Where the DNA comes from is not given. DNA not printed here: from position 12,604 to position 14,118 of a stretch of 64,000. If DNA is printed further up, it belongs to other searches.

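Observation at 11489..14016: Tandem zinc-ribbon NDP-hexose C-methyltransferase paralogs with extreme AT content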

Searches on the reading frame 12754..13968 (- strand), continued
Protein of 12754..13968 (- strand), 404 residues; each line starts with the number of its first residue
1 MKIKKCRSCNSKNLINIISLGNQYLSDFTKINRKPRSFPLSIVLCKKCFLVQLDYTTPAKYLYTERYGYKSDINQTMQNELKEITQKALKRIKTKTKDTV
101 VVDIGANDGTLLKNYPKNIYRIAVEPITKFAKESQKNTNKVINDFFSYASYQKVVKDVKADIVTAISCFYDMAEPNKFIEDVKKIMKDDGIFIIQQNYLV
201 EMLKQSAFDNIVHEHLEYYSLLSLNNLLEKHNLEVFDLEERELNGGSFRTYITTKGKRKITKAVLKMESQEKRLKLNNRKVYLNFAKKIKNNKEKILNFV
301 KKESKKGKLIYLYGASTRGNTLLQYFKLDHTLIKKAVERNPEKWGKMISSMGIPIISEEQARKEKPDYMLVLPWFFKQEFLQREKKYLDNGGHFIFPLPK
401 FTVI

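Call 43: find_related_loci(query=A1, collection=metagenome_contigs, flank=10000)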
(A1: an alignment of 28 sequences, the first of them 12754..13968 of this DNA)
Query A1 (404 aa) in metagenome_contigs; peptide patterns used: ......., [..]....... (x = any residue, [..] = any of these).
600 stretches matched a pattern (row limit reached: there are more); 291 encode a relative of the query (tblastn E <= 1e-3); the best 80 are kept; 80 distinct loci.
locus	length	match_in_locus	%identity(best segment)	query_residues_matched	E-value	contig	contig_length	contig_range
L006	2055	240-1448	81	1-403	0e+0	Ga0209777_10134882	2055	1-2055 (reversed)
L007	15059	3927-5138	80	1-404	0e+0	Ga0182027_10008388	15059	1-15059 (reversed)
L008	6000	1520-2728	75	1-403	0e+0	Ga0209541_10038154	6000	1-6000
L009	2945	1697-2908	78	1-404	0e+0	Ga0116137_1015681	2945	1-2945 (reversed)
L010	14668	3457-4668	75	1-404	0e+0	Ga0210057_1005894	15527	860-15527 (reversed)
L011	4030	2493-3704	72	1-404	0e+0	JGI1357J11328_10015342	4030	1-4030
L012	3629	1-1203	74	3-404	0e+0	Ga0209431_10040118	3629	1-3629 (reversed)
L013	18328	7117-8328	74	1-404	0e+0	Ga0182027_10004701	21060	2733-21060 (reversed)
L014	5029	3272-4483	71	1-404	0e+0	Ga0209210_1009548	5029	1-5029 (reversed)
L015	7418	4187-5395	72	2-404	0e+0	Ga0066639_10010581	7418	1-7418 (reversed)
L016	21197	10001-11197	66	6-404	0e+0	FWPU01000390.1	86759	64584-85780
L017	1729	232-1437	65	3-404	0e+0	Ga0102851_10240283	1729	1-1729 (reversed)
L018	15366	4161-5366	65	3-404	1e-180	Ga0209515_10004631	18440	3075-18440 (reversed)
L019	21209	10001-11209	64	1-404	1e-176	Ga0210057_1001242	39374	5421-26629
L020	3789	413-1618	64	3-404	0e+0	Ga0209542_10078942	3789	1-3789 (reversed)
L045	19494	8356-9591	51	3-404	2e-130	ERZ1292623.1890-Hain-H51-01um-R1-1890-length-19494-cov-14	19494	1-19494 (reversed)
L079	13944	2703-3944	45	3-403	5e-112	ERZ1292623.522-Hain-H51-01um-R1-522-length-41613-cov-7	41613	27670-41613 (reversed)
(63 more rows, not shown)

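Call 48: search_protein_families(library=pfam, proteins=[L045:2777-3673:+, L045:4801-5811:+, L045:5795-6727:+, L045:6709-7509:+, L045:10824-11396:+, L045:11386-11952:+, L045:11973-12803:+, L045:14764-15747:-, L045:16203-17048:-, L045:17029-17901:-], max_evalue=0.00001)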
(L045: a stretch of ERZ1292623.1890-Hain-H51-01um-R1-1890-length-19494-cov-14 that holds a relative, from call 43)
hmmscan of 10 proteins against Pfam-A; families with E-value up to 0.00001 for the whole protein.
L045:2777-3673:+ (298 aa): 3 families
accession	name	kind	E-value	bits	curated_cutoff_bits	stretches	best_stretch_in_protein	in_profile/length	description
PF02879.22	PGM_PMM_II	-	3.3e-23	82.6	29.3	1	6-107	3-103/103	Phosphoglucomutase/phosphomannomutase, alpha/beta/alpha domain II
PF02880.22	PGM_PMM_III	-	5.3e-15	56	20.7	1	124-215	21-114/115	Phosphoglucomutase/phosphomannomutase, alpha/beta/alpha domain III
PF00408.26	PGM_PMM_IV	-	4.4e-08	33.5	23.1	1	220-287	1-59/68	Phosphoglucomutase/phosphomannomutase, C-terminal domain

L045:4801-5811:+ (336 aa): 3 families
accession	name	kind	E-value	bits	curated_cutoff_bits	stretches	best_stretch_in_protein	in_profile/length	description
PF16363.11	GDP_Man_Dehyd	-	3.3e-137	457.9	27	1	9-324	1-332/332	GDP-mannose 4,6 dehydratase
PF01370.27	Epimerase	-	2.9e-71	240.1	20.9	1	8-256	1-240/240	NAD dependent epimerase/dehydratase family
PF04321.23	RmlD_sub_bind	-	1.5e-06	28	27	1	7-168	2-132/287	RmlD substrate binding domain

L045:5795-6727:+ (310 aa): 4 families
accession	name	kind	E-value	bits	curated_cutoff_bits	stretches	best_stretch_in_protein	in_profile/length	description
PF01370.27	Epimerase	-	2e-55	188.3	20.9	1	8-240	1-240/240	NAD dependent epimerase/dehydratase family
PF16363.11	GDP_Man_Dehyd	-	1e-28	101.3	27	1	58-303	76-332/332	GDP-mannose 4,6 dehydratase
PF02719.21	Polysacc_synt_2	-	9.4e-09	35.3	20.2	0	48-109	66-128/293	Polysaccharide biosynthesis protein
PF01073.25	3Beta_HSD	-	1e-08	35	22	1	9-237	1-238/280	3-beta hydroxysteroid dehydrogenase/isomerase family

L045:6709-7509:+ (266 aa): 1 family
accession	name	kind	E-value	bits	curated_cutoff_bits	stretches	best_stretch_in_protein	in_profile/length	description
PF01370.27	Epimerase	-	1.6e-16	60.9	20.9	1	6-204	1-240/240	NAD dependent epimerase/dehydratase family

L045:10824-11396:+ (190 aa): 1 family
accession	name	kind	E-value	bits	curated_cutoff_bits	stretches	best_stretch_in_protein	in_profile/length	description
PF00908.23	dTDP_sugar_isom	-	7.2e-54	182.4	27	1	5-176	1-167/168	dTDP-4-dehydrorhamnose 3,5-epimerase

L045:11386-11952:+ (188 aa): 1 family
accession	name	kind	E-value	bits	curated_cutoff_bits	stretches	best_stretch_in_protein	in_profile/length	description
PF00908.23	dTDP_sugar_isom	-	6.3e-51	172.8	27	1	6-177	2-168/168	dTDP-4-dehydrorhamnose 3,5-epimerase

L045:11973-12803:+ (276 aa): 0 families

L045:14764-15747:- (327 aa): 3 families
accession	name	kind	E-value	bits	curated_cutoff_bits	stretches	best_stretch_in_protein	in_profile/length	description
PF00676.26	E1_dh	-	2.2e-28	99.5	22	1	51-256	21-225/300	Dehydrogenase E1 component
PF13292.11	DXP_synthase_N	-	2.2e-07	30.9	21.2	1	136-201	115-180/274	1-deoxy-D-xylulose-5-phosphate synthase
PF02775.26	TPP_enzyme_C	-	5.1e-07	30.1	21.9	1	129-253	25-151/151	Thiamine pyrophosphate enzyme, C-terminal TPP binding domain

L045:16203-17048:- (281 aa): 2 families
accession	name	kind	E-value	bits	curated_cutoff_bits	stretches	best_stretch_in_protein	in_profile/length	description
PF13489.12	Methyltransf_23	-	2e-21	76.9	27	1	116-256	17-161/164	Methyltransferase domain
PF08242.18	Methyltransf_12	-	2.5e-07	31.8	30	1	126-211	1-97/98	Methyltransferase domain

L045:17029-17901:- (290 aa): 6 families
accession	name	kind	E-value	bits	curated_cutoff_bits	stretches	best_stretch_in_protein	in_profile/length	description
PF01370.27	Epimerase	-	8.1e-32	111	20.9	1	3-216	1-226/240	NAD dependent epimerase/dehydratase family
PF16363.11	GDP_Man_Dehyd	-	1.3e-21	77.9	27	1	48-286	72-331/332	GDP-mannose 4,6 dehydratase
PF07993.18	NAD_binding_4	-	7.3e-15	55.3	20.1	1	27-165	65-210/258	Male sterility protein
PF04321.23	RmlD_sub_bind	-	5e-14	52.5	27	1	1-169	1-158/287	RmlD substrate binding domain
PF02719.21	Polysacc_synt_2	-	9.7e-12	45.1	20.2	1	37-218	62-220/293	Polysaccharide biosynthesis protein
PF01073.25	3Beta_HSD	-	7e-11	42.1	22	1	36-167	52-186/280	3-beta hydroxysteroid dehydrogenase/isomerase family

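Call 49: search_protein_families(library=pfam, proteins=[L079:566-1549:+, L079:1605-2663:+, L079:3986-4942:+, L079:4962-6008:+, L079:5962-6513:+, L079:6553-7122:+, L079:7124-8059:+, L079:8056-9306:+, L079:9303-10169:+, L079:10175-11164:+], max_evalue=0.00001)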
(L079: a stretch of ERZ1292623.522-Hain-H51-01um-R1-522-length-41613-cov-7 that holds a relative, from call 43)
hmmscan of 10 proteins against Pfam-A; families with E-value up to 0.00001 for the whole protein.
L079:566-1549:+ (327 aa): 4 families
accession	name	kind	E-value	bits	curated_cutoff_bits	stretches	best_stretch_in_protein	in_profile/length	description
PF16363.11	GDP_Man_Dehyd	-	5e-108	361.9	27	1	9-319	1-332/332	GDP-mannose 4,6 dehydratase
PF01370.27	Epimerase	-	6.4e-58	196.4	20.9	1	8-252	1-240/240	NAD dependent epimerase/dehydratase family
PF04321.23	RmlD_sub_bind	-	1e-09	38.3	27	1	9-180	4-148/287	RmlD substrate binding domain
PF02719.21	Polysacc_synt_2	-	9.4e-07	28.7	20.2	0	9-119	2-115/293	Polysaccharide biosynthesis protein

L079:1605-2663:+ (352 aa): 3 families
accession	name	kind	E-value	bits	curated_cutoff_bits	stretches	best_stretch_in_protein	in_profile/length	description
PF16363.11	GDP_Man_Dehyd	-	1.6e-144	481.9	27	1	8-336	1-332/332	GDP-mannose 4,6 dehydratase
PF01370.27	Epimerase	-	1.6e-71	241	20.9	1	8-252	2-240/240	NAD dependent epimerase/dehydratase family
PF04321.23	RmlD_sub_bind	-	3.7e-08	33.2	27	1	8-163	4-131/287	RmlD substrate binding domain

L079:3986-4942:+ (318 aa): 4 families
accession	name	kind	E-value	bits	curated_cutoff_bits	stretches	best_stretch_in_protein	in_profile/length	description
PF01370.27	Epimerase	-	5.8e-37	127.8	20.9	1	4-230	1-227/240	NAD dependent epimerase/dehydratase family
PF16363.11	GDP_Man_Dehyd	-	9.5e-22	78.3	27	1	5-286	1-316/332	GDP-mannose 4,6 dehydratase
PF05368.20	NmrA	-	2.5e-11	44.2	27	1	2-117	3-109/298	NmrA-like family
PF13460.12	NAD_binding_10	-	8.9e-09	35.9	27.2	1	8-127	1-108/184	NAD(P)H-binding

L079:4962-6008:+ (348 aa): 0 families

L079:5962-6513:+ (183 aa): 5 families
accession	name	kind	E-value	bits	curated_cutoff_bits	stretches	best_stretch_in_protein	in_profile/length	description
PF13242.12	Hydrolase_like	-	4.1e-15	55.9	22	1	110-175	2-71/75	HAD-hyrolase-like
PF00702.32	Hydrolase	-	8.6e-15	56.1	26.4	1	16-149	73-191/191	haloacid dehalogenase-like hydrolase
PF13419.12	HAD_2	-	6.1e-12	46.4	23.8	1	37-155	75-178/178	Haloacid dehalogenase-like hydrolase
PF08645.17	PNK3P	-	8.3e-10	39.1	22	1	42-138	29-126/161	Polynucleotide kinase 3 phosphatase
PF12710.13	HAD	-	2.7e-07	31.6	27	1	10-142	53-185/189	haloacid dehalogenase-like hydrolase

L079:6553-7122:+ (189 aa): 1 family
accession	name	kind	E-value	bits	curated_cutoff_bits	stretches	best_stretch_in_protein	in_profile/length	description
PF00908.23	dTDP_sugar_isom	-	6e-48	163.2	27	1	23-186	1-164/168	dTDP-4-dehydrorhamnose 3,5-epimerase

L079:7124-8059:+ (311 aa): 5 families
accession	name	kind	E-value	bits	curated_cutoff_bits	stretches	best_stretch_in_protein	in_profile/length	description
PF01370.27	Epimerase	-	4.3e-27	95.5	20.9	1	4-233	1-240/240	NAD dependent epimerase/dehydratase family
PF16363.11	GDP_Man_Dehyd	-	9.3e-18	65.2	27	1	5-295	1-331/332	GDP-mannose 4,6 dehydratase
PF04321.23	RmlD_sub_bind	-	1.2e-08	34.8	27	1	3-231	2-211/287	RmlD substrate binding domain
PF01073.25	3Beta_HSD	-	1.3e-08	34.6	22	1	5-168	1-174/280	3-beta hydroxysteroid dehydrogenase/isomerase family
PF05368.20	NmrA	-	2.6e-08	34.3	27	1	3-74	4-74/298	NmrA-like family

L079:8056-9306:+ (416 aa): 3 families
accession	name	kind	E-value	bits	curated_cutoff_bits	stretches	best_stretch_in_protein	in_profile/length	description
PF03720.21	UDPG_MGDP_dh_C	-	5.3e-20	72.2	30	1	303-395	2-102/103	UDP-glucose/GDP-mannose dehydrogenase family, UDP binding domain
PF00984.24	UDPG_MGDP_dh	-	2e-16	60.3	25.4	1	187-279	1-93/94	UDP-glucose/GDP-mannose dehydrogenase family, central domain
PF03721.20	UDPG_MGDP_dh_N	-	8.3e-15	55.3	27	1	1-163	1-176/187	UDP-glucose/GDP-mannose dehydrogenase family, NAD binding domain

L079:9303-10169:+ (288 aa): 6 families
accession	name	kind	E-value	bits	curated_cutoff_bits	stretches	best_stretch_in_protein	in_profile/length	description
PF01370.27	Epimerase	-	2.3e-35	122.6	20.9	1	3-209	1-227/240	NAD dependent epimerase/dehydratase family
PF16363.11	GDP_Man_Dehyd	-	9.9e-20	71.7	27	1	28-280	53-330/332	GDP-mannose 4,6 dehydratase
PF01073.25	3Beta_HSD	-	3.8e-16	59.4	22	1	28-207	46-229/280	3-beta hydroxysteroid dehydrogenase/isomerase family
PF04321.23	RmlD_sub_bind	-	2e-13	50.5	27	1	1-255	1-247/287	RmlD substrate binding domain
PF07993.18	NAD_binding_4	-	8.9e-09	35.3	20.1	1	48-160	86-210/258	Male sterility protein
PF02719.21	Polysacc_synt_2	-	4.7e-06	26.4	20.2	0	31-111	58-139/293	Polysaccharide biosynthesis protein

L079:10175-11164:+ (329 aa): 2 families
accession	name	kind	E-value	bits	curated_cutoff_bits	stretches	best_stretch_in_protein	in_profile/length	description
PF00288.32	GHMP_kinases_N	-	3.4e-14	53.3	22.3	1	84-158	15-87/87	GHMP kinases N terminal domain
PF08544.19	GHMP_kinases_C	-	7.9e-09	36.2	21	1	240-310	11-82/85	GHMP kinases C terminal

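Call 50: search_protein_families(library=ncbifam, proteins=[L045:4801-5811:+, L045:5795-6727:+, L079:566-1549:+, L079:1605-2663:+, L079:3986-4942:+, L079:7124-8059:+, L045:10824-11396:+, L045:11386-11952:+, L079:6553-7122:+], max_evalue=1e-20)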
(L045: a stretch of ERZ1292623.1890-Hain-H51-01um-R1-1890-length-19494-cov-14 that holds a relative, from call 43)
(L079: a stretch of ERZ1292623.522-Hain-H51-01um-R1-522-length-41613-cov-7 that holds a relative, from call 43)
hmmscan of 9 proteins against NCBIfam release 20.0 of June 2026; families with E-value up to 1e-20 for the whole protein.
L045:4801-5811:+ (336 aa): 4 families
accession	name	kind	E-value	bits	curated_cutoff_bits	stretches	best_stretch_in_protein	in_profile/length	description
TIGR01472.1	gmd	equivalog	5.1e-156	519.1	415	1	7-331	2-341/342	GDP-mannose 4,6-dehydratase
TIGR01181.1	dTDP_gluc_dehyt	equivalog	1.9e-28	99.5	365.1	1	8-330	2-313/321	dTDP-glucose 4,6-dehydratase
TIGR04180.1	EDH_00030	hypoth_equivalog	1.7e-27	96.3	475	1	9-315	2-296/297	NAD-dependent 4,6-dehydratase LegB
TIGR02622.1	CDP_4_6_dhtase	equivalog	7.8e-21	74.6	278.45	0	5-125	4-120/352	CDP-glucose 4,6-dehydratase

L045:5795-6727:+ (310 aa): 4 families
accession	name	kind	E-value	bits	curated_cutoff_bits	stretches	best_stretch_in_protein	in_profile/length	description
NF047922.1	GDPFucSynFcl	equivalog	7.4e-80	268.6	500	1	5-309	2-303/308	GDP-L-fucose synthase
TIGR04180.1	EDH_00030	hypoth_equivalog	2e-28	99.3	475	1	44-269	57-267/297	NAD-dependent 4,6-dehydratase LegB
TIGR01181.1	dTDP_gluc_dehyt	equivalog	3.3e-28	98.7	365.1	1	55-309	71-313/321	dTDP-glucose 4,6-dehydratase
TIGR01179.1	galE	equivalog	2.5e-25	89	262.3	0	55-308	68-326/332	UDP-glucose 4-epimerase GalE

L079:566-1549:+ (327 aa): 4 families
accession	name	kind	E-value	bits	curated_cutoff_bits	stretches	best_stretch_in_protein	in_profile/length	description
TIGR01472.1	gmd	equivalog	2.1e-104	349.4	415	1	6-326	1-341/342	GDP-mannose 4,6-dehydratase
TIGR01181.1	dTDP_gluc_dehyt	equivalog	1.9e-32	112.6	365.1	1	9-321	3-309/321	dTDP-glucose 4,6-dehydratase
TIGR04180.1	EDH_00030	hypoth_equivalog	4.1e-24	85.2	475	1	9-310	2-296/297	NAD-dependent 4,6-dehydratase LegB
TIGR01179.1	galE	equivalog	8.1e-22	77.5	262.3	0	9-163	3-151/332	UDP-glucose 4-epimerase GalE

L079:1605-2663:+ (352 aa): 4 families
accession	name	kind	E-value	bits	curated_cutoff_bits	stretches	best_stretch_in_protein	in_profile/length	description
TIGR01472.1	gmd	equivalog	7.3e-163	541.6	415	1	5-343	1-341/342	GDP-mannose 4,6-dehydratase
TIGR04180.1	EDH_00030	hypoth_equivalog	1.1e-27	96.9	475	1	8-326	2-295/297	NAD-dependent 4,6-dehydratase LegB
TIGR01181.1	dTDP_gluc_dehyt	equivalog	1.8e-27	96.2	365.1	1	8-334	3-305/321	dTDP-glucose 4,6-dehydratase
TIGR02622.1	CDP_4_6_dhtase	equivalog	9.3e-23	80.9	278.45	0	3-176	3-173/352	CDP-glucose 4,6-dehydratase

L079:3986-4942:+ (318 aa): 1 family
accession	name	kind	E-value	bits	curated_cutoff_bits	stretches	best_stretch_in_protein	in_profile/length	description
NF047922.1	GDPFucSynFcl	equivalog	1.8e-29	103.2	500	1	2-310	3-303/308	GDP-L-fucose synthase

L079:7124-8059:+ (311 aa): 1 family
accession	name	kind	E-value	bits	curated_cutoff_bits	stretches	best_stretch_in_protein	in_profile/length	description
TIGR01179.1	galE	equivalog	5.4e-24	84.6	262.3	0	3-167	1-175/332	UDP-glucose 4-epimerase GalE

L045:10824-11396:+ (190 aa): 1 family
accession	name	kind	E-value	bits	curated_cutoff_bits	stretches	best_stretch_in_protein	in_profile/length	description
TIGR01221.1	rmlC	equivalog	9e-45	152.6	155.75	1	4-177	3-174/176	dTDP-4-dehydrorhamnose 3,5-epimerase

L045:11386-11952:+ (188 aa): 1 family
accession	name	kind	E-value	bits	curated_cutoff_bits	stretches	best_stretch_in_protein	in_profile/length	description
TIGR01221.1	rmlC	equivalog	4.6e-44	150.3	155.75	1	3-177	2-174/176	dTDP-4-dehydrorhamnose 3,5-epimerase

L079:6553-7122:+ (189 aa): 1 family
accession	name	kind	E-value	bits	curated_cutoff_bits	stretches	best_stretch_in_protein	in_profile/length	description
TIGR01221.1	rmlC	equivalog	6.6e-42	143.3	155.75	1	22-187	3-171/176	dTDP-4-dehydrorhamnose 3,5-epimerase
